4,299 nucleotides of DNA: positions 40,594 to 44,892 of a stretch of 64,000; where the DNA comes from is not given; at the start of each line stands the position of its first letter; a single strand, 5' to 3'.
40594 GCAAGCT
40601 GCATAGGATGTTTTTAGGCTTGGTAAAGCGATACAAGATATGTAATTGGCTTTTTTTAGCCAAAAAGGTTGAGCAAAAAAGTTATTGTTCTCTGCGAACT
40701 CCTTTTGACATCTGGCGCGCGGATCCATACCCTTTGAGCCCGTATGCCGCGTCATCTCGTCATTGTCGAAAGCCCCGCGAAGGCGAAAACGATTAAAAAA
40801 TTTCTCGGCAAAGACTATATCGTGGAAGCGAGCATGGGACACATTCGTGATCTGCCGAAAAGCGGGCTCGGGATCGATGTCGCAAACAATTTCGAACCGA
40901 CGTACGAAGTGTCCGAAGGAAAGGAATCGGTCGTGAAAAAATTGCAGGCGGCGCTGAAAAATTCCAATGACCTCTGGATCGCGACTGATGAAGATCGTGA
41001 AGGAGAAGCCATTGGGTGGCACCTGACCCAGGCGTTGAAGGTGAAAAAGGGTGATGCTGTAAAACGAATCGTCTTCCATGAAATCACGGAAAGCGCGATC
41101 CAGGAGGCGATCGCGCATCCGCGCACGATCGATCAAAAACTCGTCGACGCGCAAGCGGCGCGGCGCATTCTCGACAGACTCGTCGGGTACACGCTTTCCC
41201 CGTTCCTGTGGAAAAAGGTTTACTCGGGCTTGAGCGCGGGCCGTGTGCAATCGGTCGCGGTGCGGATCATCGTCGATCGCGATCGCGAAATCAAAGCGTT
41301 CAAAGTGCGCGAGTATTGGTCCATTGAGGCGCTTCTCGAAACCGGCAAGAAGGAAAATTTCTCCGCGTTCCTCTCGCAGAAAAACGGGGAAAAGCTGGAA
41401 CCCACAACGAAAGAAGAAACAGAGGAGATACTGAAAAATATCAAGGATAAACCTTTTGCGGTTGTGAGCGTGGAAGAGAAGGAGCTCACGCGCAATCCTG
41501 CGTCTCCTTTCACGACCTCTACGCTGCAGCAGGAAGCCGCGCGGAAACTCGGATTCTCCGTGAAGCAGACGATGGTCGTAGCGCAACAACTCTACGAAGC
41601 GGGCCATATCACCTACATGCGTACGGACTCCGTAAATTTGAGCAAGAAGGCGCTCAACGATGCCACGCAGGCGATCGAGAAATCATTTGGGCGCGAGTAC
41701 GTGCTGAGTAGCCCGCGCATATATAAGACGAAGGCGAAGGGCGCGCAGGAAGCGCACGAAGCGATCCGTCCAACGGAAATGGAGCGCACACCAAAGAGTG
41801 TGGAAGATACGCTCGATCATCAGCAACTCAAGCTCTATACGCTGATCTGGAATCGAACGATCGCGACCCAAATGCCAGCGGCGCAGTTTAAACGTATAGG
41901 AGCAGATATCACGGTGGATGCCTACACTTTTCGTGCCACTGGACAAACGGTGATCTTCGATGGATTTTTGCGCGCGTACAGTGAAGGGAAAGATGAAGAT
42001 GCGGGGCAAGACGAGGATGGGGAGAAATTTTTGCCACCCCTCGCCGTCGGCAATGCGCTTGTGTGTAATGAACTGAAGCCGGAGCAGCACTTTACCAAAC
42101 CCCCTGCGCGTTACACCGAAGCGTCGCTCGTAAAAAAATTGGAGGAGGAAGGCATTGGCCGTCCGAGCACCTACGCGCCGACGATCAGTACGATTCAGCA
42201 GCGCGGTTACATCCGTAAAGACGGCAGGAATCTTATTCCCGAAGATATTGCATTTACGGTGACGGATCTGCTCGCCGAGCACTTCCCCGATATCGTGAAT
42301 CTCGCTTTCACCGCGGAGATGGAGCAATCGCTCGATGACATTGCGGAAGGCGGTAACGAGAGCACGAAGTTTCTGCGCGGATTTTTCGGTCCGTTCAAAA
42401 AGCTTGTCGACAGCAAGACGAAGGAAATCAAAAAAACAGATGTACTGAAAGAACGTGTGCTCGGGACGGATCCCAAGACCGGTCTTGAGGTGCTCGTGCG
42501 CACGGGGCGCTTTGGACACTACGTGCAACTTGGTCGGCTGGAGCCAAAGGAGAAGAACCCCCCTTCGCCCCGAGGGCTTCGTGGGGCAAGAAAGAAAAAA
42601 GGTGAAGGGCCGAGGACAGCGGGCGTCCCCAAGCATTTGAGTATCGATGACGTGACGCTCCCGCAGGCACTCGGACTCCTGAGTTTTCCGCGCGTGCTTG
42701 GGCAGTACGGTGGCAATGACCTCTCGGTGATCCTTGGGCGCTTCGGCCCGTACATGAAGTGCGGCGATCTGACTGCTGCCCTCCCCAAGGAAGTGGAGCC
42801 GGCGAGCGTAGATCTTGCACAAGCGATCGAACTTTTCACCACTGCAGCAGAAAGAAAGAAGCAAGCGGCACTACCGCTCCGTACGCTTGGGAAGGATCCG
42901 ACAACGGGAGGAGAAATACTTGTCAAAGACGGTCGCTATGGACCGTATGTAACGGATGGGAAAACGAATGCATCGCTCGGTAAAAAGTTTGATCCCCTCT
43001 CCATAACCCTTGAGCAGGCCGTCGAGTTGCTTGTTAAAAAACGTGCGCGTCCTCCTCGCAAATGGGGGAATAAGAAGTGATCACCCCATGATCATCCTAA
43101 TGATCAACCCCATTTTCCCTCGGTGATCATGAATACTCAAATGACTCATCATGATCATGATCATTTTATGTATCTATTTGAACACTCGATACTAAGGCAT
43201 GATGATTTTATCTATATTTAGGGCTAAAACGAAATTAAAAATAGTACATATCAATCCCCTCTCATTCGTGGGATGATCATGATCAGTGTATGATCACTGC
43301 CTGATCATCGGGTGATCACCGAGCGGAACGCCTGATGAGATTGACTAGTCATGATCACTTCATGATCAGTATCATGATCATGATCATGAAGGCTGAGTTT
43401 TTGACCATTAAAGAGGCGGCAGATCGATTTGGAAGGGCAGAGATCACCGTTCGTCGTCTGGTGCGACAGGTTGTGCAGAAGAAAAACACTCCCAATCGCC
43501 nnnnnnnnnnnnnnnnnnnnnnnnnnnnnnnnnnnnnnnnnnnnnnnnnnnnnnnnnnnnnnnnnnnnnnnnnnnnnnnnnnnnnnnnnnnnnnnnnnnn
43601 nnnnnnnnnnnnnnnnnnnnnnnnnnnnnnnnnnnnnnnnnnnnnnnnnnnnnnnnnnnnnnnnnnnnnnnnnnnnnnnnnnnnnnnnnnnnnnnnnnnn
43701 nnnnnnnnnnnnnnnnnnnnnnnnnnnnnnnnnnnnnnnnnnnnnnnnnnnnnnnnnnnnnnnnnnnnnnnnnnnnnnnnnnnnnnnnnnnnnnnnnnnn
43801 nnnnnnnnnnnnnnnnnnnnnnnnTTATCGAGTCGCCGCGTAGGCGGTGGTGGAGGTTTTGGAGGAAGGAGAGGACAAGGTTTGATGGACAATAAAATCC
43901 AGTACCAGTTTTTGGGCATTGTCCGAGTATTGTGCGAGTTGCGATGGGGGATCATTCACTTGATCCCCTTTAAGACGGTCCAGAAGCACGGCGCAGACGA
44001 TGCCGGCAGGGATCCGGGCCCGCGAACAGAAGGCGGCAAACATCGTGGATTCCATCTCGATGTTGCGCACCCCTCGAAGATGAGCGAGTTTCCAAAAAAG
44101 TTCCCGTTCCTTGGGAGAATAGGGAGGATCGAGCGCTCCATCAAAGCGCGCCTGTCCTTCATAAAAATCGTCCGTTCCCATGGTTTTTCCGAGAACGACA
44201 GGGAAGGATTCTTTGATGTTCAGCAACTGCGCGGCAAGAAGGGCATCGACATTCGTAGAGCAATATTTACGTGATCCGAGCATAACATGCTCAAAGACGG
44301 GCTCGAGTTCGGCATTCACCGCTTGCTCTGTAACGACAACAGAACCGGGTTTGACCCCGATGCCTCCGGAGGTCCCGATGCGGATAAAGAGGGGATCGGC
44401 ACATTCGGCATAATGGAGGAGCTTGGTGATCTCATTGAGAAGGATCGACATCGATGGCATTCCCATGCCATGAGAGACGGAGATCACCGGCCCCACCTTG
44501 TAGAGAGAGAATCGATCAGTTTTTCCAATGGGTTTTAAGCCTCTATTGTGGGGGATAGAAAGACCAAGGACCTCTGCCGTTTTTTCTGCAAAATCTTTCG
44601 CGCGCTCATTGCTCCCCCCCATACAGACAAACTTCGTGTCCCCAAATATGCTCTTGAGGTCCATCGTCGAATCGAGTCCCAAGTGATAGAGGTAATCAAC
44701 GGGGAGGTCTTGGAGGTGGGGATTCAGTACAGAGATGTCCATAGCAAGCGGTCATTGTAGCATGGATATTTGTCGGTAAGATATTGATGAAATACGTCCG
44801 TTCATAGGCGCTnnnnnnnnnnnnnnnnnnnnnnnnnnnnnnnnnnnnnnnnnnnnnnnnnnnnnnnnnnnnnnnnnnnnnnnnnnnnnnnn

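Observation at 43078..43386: Helically phased array of 15 TGATCA palindromes in two blocks around an AT-rich core, directly abutting an HTH gene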

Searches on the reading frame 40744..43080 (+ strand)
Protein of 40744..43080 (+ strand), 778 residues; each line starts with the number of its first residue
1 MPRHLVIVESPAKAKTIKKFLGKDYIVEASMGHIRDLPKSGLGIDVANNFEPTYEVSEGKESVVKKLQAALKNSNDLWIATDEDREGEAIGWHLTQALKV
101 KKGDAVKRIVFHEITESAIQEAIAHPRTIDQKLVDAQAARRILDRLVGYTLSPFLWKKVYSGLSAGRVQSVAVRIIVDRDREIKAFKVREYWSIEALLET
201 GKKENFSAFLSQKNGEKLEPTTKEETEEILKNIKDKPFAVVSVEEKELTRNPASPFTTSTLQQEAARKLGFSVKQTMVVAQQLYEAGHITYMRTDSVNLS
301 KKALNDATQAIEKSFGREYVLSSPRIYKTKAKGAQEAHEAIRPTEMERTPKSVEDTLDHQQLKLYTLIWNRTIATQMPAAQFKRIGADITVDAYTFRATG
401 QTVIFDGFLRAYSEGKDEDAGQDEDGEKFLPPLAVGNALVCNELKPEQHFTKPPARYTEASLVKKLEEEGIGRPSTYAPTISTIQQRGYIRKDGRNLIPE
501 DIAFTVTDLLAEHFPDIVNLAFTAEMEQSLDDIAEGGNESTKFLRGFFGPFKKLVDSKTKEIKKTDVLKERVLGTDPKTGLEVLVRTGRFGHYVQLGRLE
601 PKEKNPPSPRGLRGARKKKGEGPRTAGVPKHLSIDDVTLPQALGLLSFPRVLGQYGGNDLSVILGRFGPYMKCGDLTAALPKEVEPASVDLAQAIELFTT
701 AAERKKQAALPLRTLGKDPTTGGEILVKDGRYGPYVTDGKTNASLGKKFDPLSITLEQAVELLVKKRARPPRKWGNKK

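Call 7: search_protein_families(library=pfam, proteins=[window:40744-43080:+], max_evalue=0.01)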
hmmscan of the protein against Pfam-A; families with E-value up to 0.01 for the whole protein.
window:40744-43080:+ (778 aa): 3 families
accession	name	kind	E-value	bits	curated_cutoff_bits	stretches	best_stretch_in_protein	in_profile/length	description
PF01131.25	Topoisom_bac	-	7e-130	434.1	35.1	1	129-544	2-410/411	DNA topoisomerase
PF13368.11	Toprim_C_rpt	-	2e-44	149.7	22.3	3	718-770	1-53/57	Topoisomerase C-terminal repeat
PF01751.28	Toprim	-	8.9e-21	74.3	23.1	1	5-114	2-96/96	Toprim domain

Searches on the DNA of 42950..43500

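Call 28: search_rna_families(source=window, start=42950, end=43500, threshold=evalue, max_evalue=10)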
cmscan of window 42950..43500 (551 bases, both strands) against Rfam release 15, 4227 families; matches with E-value up to 10: 7.
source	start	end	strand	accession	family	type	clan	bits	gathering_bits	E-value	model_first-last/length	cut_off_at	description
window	43349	43389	-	RF03260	mir-8229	Gene; miRNA;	-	20.2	45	0.19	9-49/59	no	mir-8229 microRNA precursor family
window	43348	43385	+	RF00774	mir-360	Gene; miRNA;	-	20.1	60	0.15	12-50/62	no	mir-360 microRNA precursor family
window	43061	43126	+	RF01545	TB3Cs2H1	Gene; snRNA; snoRNA; HACA-box;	-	19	60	0.52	1-69/69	no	Trypanosomatid snoRNA TB3Cs2H1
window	43229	43265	-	RF00315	snoJ33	Gene; snRNA; snoRNA; CD-box;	-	15.9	45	2.4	1-81/81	no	Small nucleolar RNA J33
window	43475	43500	-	RF00489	ctRNA_p42d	Gene; antisense;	-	15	50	3.4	21-46/46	5'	ctRNA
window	43264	43370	+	RF04151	MIR4387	Gene; miRNA;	CL00144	14.5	84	6.4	1-109/109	no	MIR4387 microRNA precursor family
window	43369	43425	+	RF01134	sR30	Gene; snRNA; snoRNA; CD-box;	-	9.6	38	9.1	1-57/57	no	Small nucleolar RNA sR30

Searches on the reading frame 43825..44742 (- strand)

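Call 7: search_protein_families(library=pfam, proteins=[window:43825-44742:-], max_evalue=0.01)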
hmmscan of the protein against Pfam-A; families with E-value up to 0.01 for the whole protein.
window:43825-44742:- (305 aa): 1 family
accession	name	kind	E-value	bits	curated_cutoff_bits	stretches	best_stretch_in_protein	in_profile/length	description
PF01048.26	PNP_UDP_1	-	9.3e-27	94.4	25.1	1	37-284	1-232/233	Phosphorylase superfamily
